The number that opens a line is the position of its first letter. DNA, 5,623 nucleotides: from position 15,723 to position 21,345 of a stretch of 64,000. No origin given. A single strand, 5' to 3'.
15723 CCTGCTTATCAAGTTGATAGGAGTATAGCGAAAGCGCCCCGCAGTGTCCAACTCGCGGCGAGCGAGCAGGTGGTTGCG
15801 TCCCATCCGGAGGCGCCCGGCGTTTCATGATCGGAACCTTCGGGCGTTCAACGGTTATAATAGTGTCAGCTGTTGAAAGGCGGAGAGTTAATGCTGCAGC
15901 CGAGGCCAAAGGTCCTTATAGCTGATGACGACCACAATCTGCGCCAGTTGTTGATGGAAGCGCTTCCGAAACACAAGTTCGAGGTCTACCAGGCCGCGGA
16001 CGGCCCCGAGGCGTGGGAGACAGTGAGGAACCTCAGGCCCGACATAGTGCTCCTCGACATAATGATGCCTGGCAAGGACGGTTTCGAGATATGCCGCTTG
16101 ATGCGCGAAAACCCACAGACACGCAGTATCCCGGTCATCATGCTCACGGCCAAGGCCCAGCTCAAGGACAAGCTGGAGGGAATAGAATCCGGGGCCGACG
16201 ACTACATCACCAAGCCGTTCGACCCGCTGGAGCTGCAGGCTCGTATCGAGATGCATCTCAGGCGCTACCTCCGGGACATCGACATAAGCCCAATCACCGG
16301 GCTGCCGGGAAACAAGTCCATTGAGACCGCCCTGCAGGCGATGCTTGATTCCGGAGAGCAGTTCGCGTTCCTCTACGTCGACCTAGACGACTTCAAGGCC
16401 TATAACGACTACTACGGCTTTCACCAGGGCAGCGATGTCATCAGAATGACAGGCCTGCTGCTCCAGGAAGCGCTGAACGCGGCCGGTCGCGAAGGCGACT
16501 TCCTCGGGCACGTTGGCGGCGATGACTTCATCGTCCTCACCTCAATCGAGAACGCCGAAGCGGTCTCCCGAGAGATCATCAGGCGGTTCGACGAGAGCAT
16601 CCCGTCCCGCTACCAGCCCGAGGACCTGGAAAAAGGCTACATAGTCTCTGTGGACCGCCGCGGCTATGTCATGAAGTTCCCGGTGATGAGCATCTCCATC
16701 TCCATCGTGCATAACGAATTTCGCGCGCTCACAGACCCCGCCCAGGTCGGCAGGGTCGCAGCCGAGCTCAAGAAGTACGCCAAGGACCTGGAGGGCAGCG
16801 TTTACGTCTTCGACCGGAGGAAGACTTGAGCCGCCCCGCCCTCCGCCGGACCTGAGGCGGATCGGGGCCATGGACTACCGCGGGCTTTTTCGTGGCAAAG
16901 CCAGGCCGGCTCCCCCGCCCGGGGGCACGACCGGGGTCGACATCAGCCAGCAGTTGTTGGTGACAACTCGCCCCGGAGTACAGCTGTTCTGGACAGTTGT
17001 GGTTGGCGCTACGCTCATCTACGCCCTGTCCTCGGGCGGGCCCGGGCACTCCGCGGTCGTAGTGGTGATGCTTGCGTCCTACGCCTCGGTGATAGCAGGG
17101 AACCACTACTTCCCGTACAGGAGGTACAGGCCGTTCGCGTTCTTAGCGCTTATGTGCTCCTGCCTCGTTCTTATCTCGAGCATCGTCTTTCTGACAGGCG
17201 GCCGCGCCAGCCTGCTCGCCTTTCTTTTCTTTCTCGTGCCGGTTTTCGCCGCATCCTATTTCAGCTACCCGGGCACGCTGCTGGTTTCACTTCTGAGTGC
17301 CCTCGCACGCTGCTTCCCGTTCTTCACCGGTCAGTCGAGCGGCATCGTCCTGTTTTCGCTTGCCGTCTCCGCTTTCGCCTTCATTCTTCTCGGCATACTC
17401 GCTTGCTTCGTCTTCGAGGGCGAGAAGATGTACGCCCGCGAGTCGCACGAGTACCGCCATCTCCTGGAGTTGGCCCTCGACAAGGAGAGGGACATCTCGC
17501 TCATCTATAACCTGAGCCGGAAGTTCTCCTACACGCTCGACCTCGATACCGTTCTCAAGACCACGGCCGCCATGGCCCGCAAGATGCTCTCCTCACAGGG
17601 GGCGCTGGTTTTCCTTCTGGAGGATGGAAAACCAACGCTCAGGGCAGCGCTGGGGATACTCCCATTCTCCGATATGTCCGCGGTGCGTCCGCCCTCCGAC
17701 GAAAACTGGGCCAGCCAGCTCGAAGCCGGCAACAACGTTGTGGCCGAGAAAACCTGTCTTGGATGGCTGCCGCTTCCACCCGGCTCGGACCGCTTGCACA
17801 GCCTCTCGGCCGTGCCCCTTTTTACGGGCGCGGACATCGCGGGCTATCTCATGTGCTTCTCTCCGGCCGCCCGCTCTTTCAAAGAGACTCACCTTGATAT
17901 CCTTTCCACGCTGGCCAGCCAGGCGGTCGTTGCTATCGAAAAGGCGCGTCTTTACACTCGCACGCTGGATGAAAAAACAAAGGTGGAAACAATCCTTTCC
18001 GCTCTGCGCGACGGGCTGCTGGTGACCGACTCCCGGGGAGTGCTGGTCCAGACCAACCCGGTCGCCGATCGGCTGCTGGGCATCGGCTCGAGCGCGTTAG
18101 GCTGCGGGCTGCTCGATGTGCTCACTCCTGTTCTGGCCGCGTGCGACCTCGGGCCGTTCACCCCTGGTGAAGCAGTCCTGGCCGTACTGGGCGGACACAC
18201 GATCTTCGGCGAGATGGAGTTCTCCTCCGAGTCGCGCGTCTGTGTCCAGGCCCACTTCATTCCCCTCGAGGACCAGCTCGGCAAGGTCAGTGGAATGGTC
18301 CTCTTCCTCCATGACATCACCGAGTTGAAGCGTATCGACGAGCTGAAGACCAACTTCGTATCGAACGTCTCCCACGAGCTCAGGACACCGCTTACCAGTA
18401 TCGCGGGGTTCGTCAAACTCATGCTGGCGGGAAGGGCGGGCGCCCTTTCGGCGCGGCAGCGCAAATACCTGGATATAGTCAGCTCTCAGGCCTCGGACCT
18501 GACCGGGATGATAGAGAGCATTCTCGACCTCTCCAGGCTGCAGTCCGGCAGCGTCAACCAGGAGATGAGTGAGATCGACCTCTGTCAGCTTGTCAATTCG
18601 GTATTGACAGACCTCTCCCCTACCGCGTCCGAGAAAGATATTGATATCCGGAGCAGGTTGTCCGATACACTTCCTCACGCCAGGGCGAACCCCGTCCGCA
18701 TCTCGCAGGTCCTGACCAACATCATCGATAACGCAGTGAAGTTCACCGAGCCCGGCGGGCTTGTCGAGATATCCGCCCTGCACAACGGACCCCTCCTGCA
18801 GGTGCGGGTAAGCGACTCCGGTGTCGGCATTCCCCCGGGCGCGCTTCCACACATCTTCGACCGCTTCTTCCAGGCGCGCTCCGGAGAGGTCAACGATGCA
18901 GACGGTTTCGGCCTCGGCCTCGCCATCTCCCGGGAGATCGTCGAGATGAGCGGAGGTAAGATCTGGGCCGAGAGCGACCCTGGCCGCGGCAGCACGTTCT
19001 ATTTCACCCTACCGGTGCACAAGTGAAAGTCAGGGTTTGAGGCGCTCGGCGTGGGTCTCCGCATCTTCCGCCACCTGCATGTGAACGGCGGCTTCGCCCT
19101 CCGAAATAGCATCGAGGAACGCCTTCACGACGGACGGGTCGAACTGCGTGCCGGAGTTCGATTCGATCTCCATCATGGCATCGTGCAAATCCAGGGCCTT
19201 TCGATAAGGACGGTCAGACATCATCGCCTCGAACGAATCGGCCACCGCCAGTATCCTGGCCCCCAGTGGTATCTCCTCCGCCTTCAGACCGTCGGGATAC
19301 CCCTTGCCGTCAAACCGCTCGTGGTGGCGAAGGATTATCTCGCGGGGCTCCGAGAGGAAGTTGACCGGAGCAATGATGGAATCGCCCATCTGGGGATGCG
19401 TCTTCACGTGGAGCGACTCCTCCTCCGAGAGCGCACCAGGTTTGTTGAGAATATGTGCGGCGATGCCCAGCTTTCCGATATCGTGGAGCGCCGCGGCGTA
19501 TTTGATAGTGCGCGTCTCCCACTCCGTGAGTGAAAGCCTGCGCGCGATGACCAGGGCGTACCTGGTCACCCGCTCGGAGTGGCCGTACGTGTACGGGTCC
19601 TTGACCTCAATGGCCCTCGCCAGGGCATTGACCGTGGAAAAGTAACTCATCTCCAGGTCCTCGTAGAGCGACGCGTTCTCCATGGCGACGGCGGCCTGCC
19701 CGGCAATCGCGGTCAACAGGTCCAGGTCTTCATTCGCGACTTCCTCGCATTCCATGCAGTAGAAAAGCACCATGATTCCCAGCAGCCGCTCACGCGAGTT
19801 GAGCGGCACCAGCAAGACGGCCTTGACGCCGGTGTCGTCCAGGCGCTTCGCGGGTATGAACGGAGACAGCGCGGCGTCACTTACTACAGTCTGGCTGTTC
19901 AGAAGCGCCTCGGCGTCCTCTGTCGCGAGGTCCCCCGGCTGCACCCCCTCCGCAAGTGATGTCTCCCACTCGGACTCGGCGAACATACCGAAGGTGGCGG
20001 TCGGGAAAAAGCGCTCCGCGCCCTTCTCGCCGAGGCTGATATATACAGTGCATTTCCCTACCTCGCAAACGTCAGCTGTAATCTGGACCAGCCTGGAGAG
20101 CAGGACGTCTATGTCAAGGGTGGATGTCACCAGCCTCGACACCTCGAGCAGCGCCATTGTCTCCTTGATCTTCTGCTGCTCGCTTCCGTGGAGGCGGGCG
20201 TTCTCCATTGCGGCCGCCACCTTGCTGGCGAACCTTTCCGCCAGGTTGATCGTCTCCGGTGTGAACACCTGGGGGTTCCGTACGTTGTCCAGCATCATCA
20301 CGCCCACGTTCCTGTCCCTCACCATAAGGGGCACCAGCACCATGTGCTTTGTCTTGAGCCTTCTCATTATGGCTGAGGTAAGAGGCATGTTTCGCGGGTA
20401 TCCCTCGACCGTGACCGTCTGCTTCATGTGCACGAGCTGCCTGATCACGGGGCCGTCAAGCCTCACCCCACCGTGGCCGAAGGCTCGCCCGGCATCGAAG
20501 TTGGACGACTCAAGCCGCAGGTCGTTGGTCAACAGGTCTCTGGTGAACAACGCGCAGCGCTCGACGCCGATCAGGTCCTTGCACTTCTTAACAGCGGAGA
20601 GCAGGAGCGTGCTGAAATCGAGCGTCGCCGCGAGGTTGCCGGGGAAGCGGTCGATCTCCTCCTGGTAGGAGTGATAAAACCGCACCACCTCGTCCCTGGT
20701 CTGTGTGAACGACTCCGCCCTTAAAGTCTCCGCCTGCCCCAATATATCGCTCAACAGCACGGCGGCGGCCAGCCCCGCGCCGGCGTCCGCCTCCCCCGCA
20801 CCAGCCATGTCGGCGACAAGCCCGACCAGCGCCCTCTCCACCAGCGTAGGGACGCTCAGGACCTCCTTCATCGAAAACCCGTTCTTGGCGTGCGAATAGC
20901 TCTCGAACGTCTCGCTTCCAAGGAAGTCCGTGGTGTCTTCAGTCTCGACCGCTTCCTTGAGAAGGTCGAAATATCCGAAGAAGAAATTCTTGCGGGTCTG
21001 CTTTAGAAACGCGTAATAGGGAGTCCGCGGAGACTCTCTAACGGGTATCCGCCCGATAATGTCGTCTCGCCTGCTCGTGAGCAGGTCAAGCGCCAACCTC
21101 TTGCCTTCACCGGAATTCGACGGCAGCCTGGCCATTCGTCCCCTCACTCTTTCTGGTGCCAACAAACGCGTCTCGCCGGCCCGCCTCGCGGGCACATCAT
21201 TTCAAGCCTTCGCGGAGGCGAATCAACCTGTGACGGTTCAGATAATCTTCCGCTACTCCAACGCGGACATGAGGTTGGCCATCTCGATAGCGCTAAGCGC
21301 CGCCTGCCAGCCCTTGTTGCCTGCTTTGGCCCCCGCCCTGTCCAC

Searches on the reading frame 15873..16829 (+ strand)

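Call 62: search_protein_families(library=pfam, proteins=[window:15873-16829:+], max_evalue=0.00001)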
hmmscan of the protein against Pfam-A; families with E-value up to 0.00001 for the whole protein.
window:15873-16829:+ (318 aa): 2 families
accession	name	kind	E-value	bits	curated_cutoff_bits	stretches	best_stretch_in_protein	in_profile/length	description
PF00072.30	Response_reg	-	1.2e-31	109.6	30.2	1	14-126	1-111/111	Response regulator receiver domain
PF00990.26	GGDEF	-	2.9e-14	53.6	23.8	1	141-238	6-105/161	Diguanylate cyclase, GGDEF domain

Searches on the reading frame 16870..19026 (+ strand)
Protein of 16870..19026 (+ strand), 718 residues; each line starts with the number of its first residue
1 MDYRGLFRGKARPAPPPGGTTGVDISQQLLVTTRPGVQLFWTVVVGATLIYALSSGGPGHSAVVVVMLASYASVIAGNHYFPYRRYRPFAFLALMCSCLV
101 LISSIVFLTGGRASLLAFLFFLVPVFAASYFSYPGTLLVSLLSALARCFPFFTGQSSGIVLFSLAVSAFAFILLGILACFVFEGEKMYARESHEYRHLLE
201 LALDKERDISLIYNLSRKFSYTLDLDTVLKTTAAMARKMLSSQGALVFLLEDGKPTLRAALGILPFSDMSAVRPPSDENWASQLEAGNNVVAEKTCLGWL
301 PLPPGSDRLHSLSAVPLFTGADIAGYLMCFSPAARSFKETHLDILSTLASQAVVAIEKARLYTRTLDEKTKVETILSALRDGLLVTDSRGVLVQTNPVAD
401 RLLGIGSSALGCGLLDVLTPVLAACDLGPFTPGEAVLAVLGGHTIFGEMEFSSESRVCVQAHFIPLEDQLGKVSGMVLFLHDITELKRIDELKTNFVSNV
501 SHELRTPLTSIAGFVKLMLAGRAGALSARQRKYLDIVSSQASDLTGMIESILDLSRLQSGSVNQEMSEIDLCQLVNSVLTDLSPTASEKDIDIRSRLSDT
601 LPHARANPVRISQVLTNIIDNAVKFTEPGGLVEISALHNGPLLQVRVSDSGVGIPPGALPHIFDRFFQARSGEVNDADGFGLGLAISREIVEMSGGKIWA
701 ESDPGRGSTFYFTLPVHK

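Call 62: search_protein_families(library=pfam, proteins=[window:16870-19026:+], max_evalue=0.00001)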
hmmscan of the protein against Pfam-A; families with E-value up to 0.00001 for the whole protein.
window:16870-19026:+ (718 aa): 6 families
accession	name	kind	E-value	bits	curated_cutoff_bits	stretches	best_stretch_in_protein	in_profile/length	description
PF02518.31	HATPase_c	-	3.9e-29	101.8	26.4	1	607-717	2-110/111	Histidine kinase-, DNA gyrase B-, and HSP90-like ATPase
PF00512.31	HisKA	-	2.9e-19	69.3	26.9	1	493-560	2-66/66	His Kinase A (phospho-acceptor) domain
PF13185.12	GAF_2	-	3.4e-11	44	28.6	1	223-357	2-136/136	GAF domain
PF13492.12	GAF_3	-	7.4e-11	43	27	1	224-357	1-128/129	GAF domain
PF01590.32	GAF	-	1.8e-08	35.4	22.4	1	224-356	1-133/133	GAF domain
PF08448.16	PAS_4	-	5.7e-07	30.2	23.1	1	376-488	1-110/110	PAS fold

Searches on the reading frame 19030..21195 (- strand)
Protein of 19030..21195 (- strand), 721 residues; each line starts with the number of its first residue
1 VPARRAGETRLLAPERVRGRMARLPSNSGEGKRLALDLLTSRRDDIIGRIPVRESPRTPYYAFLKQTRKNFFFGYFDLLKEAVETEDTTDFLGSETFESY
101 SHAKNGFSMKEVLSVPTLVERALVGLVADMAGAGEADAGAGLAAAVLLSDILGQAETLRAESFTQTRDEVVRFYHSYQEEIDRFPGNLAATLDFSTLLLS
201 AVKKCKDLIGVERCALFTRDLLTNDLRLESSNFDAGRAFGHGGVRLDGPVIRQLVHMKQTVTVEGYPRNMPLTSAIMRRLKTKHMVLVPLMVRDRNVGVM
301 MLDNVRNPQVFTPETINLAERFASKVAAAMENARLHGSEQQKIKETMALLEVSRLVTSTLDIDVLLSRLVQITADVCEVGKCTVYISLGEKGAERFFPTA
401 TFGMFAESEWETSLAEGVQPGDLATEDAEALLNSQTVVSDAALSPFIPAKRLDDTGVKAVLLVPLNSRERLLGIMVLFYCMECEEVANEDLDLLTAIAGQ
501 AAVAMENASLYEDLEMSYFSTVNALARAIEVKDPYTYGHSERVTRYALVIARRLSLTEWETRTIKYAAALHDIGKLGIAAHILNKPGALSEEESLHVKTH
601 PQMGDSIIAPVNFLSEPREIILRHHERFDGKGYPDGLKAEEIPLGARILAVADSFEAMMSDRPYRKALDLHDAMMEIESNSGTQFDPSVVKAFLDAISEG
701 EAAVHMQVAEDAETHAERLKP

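Call 62: search_protein_families(library=pfam, proteins=[window:19030-21195:-], max_evalue=0.00001)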
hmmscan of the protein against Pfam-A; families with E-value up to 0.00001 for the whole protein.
window:19030-21195:- (721 aa): 5 families
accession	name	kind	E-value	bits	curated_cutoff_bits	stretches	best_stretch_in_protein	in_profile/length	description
PF13487.12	HD_5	-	7.2e-42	143.4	27.2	1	524-689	2-170/170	HD domain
PF01590.32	GAF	-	2.2e-26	93.4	22.4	2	194-329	2-132/133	GAF domain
PF13492.12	GAF_3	-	8.3e-21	75.2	27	2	200-332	8-129/129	GAF domain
PF13185.12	GAF_2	-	1.9e-18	67.4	28.6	2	365-506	11-136/136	GAF domain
PF01966.28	HD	-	6.6e-17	62.3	22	1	536-658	1-116/116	HD domain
